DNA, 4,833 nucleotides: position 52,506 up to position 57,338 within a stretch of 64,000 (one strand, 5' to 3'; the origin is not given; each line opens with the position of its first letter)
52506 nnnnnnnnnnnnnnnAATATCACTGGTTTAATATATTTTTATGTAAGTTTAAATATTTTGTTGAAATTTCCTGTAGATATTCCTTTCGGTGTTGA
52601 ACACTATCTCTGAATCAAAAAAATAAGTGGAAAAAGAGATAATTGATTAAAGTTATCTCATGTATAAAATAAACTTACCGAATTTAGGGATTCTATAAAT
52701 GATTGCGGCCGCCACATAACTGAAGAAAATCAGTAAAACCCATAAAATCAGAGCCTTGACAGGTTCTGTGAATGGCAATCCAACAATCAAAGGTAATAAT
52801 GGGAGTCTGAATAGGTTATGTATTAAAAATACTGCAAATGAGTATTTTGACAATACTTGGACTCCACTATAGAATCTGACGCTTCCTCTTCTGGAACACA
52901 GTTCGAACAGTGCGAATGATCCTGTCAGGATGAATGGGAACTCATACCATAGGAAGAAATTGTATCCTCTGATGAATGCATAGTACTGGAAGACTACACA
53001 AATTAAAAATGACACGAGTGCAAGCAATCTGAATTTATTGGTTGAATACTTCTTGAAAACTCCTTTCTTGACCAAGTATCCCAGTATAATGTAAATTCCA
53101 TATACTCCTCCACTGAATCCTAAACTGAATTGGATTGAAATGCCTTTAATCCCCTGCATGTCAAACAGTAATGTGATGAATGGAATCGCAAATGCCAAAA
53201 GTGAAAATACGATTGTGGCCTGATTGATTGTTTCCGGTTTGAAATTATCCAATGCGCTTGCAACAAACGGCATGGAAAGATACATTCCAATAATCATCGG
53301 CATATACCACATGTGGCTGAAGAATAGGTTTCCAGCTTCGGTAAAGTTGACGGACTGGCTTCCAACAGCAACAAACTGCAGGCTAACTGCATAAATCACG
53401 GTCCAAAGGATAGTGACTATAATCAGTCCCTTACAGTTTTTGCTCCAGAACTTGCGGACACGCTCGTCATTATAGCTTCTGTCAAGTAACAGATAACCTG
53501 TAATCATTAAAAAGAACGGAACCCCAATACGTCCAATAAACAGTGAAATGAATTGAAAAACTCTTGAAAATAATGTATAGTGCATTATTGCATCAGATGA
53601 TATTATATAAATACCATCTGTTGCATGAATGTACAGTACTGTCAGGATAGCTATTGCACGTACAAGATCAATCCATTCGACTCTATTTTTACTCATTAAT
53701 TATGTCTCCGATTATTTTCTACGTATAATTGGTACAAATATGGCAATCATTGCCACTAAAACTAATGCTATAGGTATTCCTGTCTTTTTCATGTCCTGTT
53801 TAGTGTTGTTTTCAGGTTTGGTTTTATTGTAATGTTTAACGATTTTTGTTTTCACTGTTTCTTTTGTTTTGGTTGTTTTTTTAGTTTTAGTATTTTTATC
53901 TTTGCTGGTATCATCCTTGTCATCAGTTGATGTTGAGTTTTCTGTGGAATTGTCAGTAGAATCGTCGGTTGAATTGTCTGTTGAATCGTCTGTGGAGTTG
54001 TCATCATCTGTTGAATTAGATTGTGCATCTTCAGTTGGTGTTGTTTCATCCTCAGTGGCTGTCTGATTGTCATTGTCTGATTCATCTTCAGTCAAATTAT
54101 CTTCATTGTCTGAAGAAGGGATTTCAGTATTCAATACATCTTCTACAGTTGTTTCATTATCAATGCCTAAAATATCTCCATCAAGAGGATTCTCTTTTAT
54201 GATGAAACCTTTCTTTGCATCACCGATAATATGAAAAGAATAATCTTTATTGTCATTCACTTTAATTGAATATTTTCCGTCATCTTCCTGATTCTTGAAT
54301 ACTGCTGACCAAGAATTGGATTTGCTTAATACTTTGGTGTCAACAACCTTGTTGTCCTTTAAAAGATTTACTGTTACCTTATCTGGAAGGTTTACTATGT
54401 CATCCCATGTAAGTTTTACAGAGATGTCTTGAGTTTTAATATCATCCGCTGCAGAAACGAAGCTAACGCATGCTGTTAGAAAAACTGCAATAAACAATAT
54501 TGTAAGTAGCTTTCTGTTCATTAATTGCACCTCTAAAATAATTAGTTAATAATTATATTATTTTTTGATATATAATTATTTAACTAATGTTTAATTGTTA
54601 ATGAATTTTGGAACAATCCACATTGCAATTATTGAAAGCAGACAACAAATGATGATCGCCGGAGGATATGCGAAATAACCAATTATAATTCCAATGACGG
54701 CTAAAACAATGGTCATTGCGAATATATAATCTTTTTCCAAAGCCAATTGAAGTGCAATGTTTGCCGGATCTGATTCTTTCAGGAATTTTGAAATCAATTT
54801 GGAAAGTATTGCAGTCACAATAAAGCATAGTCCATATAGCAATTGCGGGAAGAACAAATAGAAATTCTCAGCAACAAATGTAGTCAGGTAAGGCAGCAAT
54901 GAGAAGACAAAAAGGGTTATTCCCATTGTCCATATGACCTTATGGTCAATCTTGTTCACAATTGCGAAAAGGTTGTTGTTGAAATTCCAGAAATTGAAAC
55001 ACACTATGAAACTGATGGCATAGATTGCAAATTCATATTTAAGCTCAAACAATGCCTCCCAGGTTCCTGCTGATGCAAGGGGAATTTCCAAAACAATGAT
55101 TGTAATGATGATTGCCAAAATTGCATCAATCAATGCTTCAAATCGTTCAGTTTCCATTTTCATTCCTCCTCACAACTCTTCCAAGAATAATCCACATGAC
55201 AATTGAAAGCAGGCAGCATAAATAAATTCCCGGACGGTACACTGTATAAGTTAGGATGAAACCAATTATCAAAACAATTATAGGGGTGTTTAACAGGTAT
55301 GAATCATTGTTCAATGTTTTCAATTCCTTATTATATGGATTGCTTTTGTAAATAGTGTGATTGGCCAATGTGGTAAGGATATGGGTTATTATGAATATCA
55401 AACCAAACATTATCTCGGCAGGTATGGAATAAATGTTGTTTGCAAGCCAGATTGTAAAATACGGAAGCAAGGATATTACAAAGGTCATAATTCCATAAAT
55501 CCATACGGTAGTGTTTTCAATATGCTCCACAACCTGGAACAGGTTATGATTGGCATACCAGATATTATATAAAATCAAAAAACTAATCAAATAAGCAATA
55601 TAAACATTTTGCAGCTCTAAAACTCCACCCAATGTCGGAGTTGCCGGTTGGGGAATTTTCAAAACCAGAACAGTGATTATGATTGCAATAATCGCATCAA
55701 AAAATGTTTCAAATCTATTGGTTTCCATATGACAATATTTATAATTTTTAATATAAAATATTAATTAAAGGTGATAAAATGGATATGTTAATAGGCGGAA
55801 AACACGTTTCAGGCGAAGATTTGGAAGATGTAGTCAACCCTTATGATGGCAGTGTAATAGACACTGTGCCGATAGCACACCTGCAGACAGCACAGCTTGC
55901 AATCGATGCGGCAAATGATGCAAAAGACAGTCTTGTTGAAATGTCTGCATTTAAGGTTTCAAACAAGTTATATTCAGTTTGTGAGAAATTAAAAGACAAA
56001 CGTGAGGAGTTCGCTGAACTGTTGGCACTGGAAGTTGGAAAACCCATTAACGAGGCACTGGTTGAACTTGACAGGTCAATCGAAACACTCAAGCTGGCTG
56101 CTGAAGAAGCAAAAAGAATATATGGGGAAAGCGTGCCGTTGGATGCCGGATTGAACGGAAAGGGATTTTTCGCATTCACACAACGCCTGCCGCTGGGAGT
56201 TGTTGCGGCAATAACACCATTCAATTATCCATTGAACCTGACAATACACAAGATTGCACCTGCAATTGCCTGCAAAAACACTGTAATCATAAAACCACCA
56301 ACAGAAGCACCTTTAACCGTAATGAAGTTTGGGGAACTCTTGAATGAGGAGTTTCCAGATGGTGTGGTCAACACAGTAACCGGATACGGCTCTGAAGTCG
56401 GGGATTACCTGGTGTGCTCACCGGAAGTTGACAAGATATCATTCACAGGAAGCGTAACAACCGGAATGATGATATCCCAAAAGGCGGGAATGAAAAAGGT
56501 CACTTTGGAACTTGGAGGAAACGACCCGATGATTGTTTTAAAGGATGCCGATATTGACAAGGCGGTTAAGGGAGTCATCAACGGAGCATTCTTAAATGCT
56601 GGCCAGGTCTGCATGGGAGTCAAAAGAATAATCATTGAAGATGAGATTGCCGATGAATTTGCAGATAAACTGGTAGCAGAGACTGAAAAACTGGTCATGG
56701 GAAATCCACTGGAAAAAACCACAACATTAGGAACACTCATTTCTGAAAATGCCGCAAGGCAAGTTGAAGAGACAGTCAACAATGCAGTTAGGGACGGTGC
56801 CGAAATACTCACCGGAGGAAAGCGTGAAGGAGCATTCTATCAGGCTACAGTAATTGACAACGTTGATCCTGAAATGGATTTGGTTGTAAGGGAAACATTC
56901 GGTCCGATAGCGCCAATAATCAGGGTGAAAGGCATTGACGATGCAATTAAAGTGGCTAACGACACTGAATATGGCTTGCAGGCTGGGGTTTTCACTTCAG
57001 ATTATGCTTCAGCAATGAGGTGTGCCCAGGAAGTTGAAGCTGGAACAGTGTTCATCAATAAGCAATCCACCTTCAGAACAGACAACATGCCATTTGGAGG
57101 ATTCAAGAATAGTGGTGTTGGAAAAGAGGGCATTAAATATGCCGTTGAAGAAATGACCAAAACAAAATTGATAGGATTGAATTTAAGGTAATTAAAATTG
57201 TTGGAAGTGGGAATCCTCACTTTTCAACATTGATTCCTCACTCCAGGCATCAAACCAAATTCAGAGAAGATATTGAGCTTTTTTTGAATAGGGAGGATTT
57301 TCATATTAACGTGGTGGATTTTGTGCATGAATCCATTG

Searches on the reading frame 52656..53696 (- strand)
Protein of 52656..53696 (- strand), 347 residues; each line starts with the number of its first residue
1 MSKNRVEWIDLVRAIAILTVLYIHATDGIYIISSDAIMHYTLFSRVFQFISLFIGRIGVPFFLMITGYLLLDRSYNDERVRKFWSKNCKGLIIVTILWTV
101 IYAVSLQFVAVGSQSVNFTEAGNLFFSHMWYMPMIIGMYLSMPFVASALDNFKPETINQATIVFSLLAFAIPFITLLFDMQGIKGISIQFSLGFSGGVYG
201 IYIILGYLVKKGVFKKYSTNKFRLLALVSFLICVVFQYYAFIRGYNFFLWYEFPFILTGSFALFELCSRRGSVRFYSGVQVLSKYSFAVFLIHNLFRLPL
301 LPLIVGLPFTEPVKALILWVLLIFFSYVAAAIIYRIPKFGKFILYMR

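Call 7: search_protein_families(library=pfam, proteins=[window:52656-53696:-], max_evalue=0.001)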
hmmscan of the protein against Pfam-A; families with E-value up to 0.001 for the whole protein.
window:52656-53696:- (347 aa): 1 family
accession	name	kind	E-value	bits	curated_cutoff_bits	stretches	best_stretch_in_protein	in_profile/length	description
PF01757.29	Acyl_transf_3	-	1.5e-33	116.7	31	1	7-335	2-326/326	Acyltransferase domain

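Call 63: search_protein_families(library=ncbifam, proteins=[window:52656-53696:-], max_evalue=0.00001)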
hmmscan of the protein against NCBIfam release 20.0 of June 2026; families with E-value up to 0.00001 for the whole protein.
window:52656-53696:- (347 aa): 0 families

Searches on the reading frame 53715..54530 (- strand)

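Call 7: search_protein_families(library=pfam, proteins=[window:53715-54530:-], max_evalue=0.001)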
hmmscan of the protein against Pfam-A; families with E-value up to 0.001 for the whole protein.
window:53715-54530:- (272 aa): 0 families

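Call 54: search_protein_families(library=pfam, proteins=[window:53715-54530:-], max_evalue=1)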
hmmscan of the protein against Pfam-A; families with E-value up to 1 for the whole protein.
window:53715-54530:- (272 aa): 10 families
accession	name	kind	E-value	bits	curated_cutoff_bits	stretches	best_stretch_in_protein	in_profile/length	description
PF04147.17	Nop14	-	0.0028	16.4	34.9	1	127-241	323-425/862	Nop14-like family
PF02724.19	CDC45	-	0.0029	16.4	34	1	117-237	100-223/624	CDC45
PF10500.14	SR-25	-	0.015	15.4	40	1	141-245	26-125/226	Nuclear RNA-splicing-associated protein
PF06217.17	GAGA_bind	-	0.028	15.1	26.6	1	162-267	91-194/284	GAGA binding protein-like family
PF07898.18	DUF1676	-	0.078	13.5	24.3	1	158-268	48-140/170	Protein of unknown function (DUF1676)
PF12698.13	ABC2_membrane_3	-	0.094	12.2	31.6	1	8-236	9-156/347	ABC-2 family transporter protein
PF10850.13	DUF2653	-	0.11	13.2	22.7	1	21-59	16-53/88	Protein of unknown function (DUF2653)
PF09073.15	BUD22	-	0.12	12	37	1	137-225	185-280/435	BUD22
PF12722.12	Hid1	-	0.94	8.1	22.5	0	139-239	582-685/812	High-temperature-induced dauer-formation protein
PF05327.17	RRN3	-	1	8.3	25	0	152-246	226-304/558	RNA polymerase I specific transcription initiation factor RRN3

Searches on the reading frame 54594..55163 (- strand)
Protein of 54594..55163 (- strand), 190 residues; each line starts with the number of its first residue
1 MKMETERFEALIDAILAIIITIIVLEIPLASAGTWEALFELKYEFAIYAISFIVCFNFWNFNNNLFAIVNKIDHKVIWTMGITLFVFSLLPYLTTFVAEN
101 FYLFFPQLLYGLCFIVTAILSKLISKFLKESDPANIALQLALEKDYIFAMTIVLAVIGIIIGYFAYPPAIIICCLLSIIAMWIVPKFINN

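Call 7: search_protein_families(library=pfam, proteins=[window:54594-55163:-], max_evalue=0.001)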
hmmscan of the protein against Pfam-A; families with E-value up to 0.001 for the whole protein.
window:54594-55163:- (190 aa): 1 family
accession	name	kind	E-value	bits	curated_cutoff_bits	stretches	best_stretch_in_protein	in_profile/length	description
PF06736.16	TMEM175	-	5.6e-20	72.1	25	1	7-91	1-88/88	Endosomal/lysosomal potassium channel TMEM175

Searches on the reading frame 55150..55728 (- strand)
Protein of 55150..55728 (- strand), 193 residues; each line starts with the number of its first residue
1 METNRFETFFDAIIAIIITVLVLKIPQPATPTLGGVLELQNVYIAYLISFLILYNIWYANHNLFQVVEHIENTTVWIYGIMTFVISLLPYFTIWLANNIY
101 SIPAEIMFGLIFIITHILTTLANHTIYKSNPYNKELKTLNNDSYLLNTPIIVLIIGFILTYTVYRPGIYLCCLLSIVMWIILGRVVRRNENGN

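Call 7: search_protein_families(library=pfam, proteins=[window:55150-55728:-], max_evalue=0.001)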
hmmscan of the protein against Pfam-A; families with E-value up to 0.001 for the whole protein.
window:55150-55728:- (193 aa): 1 family
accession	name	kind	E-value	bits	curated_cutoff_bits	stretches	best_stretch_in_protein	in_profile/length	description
PF06736.16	TMEM175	-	3.7e-22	79.1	25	1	5-89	1-88/88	Endosomal/lysosomal potassium channel TMEM175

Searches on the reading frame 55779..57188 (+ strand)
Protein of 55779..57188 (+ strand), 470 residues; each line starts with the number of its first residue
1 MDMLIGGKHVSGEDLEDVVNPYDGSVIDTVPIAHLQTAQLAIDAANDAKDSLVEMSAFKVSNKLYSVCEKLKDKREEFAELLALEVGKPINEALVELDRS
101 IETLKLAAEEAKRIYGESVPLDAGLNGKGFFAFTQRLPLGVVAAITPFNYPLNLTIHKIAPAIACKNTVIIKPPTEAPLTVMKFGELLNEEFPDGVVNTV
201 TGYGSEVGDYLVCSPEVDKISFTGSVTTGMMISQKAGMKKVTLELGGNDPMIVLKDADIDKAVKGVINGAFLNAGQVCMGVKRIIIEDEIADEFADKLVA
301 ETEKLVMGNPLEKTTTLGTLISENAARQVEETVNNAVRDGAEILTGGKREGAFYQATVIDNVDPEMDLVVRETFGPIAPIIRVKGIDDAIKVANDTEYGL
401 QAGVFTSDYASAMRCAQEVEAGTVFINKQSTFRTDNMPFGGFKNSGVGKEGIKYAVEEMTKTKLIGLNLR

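Call 7: search_protein_families(library=pfam, proteins=[window:55779-57188:+], max_evalue=0.001)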
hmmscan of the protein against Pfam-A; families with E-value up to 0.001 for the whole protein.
window:55779-57188:+ (470 aa): 1 family
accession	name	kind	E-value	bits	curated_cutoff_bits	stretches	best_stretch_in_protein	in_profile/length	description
PF00171.27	Aldedh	-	6.2e-160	533.2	23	1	16-464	9-460/461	Aldehyde dehydrogenase family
